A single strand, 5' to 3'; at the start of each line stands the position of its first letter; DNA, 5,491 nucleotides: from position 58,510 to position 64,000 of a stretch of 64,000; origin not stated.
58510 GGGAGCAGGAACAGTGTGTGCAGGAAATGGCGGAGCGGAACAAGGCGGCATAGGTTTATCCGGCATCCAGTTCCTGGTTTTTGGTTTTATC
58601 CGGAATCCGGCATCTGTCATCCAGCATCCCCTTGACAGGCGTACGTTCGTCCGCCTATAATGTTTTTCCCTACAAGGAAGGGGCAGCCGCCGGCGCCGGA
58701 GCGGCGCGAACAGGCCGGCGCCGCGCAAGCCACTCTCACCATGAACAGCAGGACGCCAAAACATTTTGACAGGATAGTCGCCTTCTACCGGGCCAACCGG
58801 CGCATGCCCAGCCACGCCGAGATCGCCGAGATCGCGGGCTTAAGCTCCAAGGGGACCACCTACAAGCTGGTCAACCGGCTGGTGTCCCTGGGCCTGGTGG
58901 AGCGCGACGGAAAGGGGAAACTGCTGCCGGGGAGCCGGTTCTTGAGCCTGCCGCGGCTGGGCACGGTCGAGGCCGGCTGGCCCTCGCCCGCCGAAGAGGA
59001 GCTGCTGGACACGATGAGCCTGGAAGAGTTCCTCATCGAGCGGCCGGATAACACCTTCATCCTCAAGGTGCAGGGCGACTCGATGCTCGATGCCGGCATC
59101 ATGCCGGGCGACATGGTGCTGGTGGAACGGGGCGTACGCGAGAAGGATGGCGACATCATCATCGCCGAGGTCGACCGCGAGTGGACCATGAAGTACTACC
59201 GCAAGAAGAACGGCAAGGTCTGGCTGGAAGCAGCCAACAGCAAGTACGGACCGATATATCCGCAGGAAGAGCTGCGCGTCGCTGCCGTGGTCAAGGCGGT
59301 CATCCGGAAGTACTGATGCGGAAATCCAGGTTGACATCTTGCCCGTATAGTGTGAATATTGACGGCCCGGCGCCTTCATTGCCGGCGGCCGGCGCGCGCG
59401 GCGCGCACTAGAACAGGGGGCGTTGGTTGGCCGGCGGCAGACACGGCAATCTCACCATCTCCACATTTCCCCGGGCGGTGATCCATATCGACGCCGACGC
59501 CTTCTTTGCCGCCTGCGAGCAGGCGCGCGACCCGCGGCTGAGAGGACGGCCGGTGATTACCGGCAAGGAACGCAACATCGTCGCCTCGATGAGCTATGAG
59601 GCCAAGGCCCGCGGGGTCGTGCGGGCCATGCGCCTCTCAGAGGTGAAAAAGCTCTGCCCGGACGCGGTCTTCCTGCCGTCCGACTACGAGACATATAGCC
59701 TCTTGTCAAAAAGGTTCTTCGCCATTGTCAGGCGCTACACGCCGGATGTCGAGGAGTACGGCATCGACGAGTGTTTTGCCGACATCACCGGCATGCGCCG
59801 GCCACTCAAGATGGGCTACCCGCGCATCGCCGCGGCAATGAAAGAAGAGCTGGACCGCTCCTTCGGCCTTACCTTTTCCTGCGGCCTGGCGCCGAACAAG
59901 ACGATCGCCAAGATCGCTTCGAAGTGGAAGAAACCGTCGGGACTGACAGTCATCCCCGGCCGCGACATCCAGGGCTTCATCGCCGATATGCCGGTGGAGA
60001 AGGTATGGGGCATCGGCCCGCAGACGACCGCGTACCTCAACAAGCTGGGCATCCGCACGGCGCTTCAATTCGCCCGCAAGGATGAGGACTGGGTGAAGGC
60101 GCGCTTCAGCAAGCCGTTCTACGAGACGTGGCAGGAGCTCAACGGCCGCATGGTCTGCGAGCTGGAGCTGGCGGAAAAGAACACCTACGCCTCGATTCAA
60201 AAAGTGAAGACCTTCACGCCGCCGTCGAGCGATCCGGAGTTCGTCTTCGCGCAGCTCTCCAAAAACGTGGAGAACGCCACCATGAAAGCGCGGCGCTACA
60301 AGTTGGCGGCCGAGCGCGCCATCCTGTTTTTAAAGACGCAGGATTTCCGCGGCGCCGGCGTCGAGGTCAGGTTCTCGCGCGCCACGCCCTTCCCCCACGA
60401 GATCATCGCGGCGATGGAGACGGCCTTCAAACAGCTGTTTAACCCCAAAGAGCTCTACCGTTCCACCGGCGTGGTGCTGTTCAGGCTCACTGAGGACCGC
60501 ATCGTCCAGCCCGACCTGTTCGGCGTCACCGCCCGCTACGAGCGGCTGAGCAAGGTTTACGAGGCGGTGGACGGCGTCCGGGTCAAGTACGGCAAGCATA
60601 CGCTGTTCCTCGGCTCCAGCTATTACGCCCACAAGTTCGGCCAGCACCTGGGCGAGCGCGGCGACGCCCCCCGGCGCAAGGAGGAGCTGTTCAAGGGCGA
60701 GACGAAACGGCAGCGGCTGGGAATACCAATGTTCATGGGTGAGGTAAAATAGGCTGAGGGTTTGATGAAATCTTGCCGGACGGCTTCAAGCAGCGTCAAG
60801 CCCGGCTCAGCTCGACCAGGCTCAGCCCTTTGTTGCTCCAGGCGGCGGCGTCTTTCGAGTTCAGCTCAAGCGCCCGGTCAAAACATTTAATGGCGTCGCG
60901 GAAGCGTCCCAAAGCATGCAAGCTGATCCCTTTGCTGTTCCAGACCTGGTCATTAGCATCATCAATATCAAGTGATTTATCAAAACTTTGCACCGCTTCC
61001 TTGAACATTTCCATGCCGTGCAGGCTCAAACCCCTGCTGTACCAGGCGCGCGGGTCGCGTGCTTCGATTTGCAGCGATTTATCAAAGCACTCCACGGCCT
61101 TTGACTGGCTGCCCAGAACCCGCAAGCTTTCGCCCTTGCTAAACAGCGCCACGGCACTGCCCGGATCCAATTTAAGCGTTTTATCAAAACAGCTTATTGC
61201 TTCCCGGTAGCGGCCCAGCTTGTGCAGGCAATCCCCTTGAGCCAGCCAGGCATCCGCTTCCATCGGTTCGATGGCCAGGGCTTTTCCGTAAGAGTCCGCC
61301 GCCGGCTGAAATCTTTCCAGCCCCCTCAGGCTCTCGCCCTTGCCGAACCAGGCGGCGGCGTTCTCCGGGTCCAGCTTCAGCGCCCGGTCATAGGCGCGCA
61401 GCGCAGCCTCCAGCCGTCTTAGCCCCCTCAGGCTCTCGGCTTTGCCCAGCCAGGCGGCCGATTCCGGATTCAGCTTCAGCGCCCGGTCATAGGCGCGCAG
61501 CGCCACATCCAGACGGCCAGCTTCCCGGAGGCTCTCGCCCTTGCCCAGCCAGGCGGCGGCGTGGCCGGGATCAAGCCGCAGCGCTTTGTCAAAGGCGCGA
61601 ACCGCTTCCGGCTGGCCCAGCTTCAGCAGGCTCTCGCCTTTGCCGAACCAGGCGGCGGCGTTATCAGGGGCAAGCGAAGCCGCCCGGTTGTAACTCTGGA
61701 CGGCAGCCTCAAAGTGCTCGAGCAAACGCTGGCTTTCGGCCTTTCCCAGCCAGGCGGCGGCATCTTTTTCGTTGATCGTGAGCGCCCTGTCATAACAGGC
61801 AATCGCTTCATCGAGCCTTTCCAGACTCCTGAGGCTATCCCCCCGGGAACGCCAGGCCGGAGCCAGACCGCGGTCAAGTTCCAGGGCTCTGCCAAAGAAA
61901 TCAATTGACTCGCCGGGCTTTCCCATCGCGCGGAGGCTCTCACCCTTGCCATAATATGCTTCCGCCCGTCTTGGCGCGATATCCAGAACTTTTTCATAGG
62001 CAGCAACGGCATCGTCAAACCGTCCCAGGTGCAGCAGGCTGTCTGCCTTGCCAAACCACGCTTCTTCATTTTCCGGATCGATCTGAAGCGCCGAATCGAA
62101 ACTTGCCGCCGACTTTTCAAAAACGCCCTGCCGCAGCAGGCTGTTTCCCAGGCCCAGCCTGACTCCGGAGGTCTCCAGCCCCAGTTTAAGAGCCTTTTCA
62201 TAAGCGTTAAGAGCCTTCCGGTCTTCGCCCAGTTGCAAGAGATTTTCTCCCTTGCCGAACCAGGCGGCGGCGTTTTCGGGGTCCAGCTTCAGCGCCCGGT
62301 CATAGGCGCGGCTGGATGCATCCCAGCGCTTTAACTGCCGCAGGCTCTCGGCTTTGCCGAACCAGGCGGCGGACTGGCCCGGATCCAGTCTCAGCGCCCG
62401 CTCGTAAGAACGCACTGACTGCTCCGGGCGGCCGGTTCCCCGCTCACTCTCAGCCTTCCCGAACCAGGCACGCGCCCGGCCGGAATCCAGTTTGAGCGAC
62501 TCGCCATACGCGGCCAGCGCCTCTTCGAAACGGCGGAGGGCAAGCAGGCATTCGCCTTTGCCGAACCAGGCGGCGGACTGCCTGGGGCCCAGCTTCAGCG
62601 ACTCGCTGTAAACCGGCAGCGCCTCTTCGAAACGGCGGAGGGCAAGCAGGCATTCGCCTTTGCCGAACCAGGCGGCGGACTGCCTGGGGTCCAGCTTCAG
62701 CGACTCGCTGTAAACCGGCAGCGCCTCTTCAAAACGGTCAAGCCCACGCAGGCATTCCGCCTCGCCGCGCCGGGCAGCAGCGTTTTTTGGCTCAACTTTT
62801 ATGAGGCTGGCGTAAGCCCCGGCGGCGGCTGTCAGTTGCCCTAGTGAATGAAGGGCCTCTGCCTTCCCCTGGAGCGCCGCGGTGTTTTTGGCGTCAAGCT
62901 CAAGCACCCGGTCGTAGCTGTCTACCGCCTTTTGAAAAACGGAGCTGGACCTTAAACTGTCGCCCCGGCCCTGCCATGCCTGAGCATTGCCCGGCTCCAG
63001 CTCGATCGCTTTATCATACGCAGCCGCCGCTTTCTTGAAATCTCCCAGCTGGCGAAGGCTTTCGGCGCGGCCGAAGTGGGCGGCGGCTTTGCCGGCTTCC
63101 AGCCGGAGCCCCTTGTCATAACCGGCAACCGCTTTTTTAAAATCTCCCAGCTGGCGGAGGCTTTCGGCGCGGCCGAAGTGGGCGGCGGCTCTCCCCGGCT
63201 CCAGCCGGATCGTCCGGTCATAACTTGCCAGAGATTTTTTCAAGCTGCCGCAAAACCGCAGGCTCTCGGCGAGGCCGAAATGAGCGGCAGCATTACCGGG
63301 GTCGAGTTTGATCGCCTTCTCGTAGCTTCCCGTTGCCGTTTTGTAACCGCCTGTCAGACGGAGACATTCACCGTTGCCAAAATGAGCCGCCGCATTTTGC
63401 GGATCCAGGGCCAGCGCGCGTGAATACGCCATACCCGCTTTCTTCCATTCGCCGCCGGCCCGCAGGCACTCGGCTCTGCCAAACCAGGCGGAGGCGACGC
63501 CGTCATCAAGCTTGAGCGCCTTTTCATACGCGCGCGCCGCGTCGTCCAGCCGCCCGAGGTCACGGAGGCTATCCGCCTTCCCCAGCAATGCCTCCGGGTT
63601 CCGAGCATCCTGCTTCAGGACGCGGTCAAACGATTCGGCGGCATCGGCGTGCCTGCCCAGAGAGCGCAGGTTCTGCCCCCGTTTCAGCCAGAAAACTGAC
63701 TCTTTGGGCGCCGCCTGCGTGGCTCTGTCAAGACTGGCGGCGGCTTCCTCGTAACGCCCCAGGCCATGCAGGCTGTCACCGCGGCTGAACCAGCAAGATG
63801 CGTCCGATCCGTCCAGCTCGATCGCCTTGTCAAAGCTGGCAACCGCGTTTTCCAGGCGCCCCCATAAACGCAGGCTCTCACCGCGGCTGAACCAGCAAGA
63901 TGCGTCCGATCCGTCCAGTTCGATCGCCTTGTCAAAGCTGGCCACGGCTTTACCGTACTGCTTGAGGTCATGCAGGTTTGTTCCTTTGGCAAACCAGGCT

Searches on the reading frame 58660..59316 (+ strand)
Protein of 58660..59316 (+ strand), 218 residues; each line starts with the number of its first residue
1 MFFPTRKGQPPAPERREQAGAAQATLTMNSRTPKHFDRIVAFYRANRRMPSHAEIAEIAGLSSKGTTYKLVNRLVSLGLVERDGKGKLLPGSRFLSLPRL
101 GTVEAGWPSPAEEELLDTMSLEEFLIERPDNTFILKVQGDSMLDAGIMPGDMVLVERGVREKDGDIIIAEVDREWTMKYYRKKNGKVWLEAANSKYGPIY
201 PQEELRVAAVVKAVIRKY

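Call 89: search_protein_families(library=pfam, proteins=[window:58660-59316:+], max_evalue=0.00001)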
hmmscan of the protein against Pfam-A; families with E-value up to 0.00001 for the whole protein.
window:58660-59316:+ (218 aa): 1 family
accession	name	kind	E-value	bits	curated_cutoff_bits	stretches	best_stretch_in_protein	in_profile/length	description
PF00717.28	Peptidase_S24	-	3.1e-26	91.8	23.3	1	100-210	3-114/116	Peptidase S24-like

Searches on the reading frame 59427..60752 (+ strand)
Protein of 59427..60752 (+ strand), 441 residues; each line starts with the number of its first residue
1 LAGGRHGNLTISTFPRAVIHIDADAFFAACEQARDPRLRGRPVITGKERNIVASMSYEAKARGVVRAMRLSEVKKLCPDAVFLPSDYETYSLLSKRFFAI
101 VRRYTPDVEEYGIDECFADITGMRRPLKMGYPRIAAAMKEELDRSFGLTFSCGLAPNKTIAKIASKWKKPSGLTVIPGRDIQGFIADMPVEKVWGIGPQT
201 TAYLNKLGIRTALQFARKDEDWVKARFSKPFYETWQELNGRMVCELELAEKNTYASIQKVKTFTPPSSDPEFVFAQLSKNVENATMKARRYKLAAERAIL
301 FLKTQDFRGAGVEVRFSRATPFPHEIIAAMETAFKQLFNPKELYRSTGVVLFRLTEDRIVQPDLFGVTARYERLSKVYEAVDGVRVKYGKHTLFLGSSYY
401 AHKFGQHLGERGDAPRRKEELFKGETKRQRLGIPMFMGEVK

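Call 89: search_protein_families(library=pfam, proteins=[window:59427-60752:+], max_evalue=0.00001)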
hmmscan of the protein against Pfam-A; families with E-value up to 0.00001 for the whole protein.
window:59427-60752:+ (441 aa): 3 families
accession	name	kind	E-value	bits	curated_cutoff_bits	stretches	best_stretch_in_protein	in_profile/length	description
PF00817.25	IMS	-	1.7e-46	158.3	23.2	1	21-166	1-148/148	impB/mucB/samB family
PF11799.13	IMS_C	-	6.9e-11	43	20.7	1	256-364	3-109/109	impB/mucB/samB family C-terminal domain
PF11798.14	IMS_HHH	-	4.8e-07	30.1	24.4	1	180-209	3-32/32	IMS family HHH motif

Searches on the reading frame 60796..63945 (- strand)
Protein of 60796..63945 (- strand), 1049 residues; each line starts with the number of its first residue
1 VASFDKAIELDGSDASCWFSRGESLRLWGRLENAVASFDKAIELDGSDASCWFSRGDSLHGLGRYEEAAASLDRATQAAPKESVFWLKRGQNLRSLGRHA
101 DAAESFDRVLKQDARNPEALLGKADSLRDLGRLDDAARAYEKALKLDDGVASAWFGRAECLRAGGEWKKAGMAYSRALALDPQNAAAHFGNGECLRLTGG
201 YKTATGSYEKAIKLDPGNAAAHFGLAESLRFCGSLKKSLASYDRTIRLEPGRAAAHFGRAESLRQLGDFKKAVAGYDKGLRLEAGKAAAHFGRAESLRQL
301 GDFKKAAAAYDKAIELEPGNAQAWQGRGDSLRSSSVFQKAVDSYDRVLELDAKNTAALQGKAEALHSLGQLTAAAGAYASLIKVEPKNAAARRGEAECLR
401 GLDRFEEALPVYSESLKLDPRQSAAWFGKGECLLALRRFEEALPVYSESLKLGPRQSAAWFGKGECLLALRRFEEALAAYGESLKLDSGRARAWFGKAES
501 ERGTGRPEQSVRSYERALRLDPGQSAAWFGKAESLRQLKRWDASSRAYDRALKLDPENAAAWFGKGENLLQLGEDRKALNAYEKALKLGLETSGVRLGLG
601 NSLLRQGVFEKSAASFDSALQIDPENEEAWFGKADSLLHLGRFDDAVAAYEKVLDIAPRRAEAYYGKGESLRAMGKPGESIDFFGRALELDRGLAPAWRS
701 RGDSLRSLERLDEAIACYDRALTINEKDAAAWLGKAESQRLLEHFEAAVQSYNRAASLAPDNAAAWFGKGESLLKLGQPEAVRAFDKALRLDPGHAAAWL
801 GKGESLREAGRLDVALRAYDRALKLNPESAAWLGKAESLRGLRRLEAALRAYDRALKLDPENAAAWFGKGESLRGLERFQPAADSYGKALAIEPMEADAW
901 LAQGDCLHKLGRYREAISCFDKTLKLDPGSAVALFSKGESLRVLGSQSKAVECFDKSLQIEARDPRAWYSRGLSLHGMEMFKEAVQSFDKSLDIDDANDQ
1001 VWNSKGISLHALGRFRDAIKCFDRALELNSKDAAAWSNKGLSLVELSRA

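Call 89: search_protein_families(library=pfam, proteins=[window:60796-63945:-], max_evalue=0.00001)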
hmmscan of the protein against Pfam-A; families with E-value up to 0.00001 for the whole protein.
window:60796-63945:- (1049 aa): 24 families
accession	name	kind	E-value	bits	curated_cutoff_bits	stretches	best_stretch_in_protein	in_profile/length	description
PF00515.34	TPR_1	-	9.2e-182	582.8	27.8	5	1001-1031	3-33/34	Tetratricopeptide repeat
PF07719.23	TPR_2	-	6.6e-165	522.3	27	3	287-320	1-34/34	Tetratricopeptide repeat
PF13414.12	TPR_11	-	8.7e-137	445.1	26.8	1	702-734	1-33/42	TPR repeat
PF13432.12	TPR_16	-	2.1e-134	437.6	32.7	16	597-659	1-63/65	Tetratricopeptide repeat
PF13181.12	TPR_8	-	1.4e-122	390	25.7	0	897-928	1-32/34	Tetratricopeptide repeat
PF13431.12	TPR_17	-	7.4e-121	385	24.4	0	616-647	2-33/34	Tetratricopeptide repeat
PF13428.12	TPR_14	-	6e-98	311.3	23.5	0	288-328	2-42/44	Tetratricopeptide repeat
PF14559.12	TPR_19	-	3e-90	297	25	3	603-663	1-61/68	Tetratricopeptide repeat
PF13424.12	TPR_12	-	7.7e-79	260.4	30.1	1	629-692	5-76/77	Tetratricopeptide repeat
PF12895.13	ANAPC3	-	5.5e-57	190.4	27.2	0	418-482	18-81/82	Anaphase-promoting complex, cyclosome, subunit 3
PF13174.12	TPR_6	-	1.1e-48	161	26.3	0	898-930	1-33/33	Tetratricopeptide repeat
PF13371.12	TPR_9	-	4.2e-48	161.7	35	0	842-899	8-65/73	Tetratricopeptide repeat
PF23914.1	TPR_CcmH_CycH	-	9.1e-47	159.3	42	1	551-661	42-155/158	Cytochrome c-type biogenesis protein H TPR domain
PF13176.12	TPR_7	-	3.8e-45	148.6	27.9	0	899-930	1-34/36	Tetratricopeptide repeat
PF01239.28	PPTA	-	1.1e-31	106.9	29.5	0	1016-1039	2-25/32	Protein prenyltransferase alpha subunit repeat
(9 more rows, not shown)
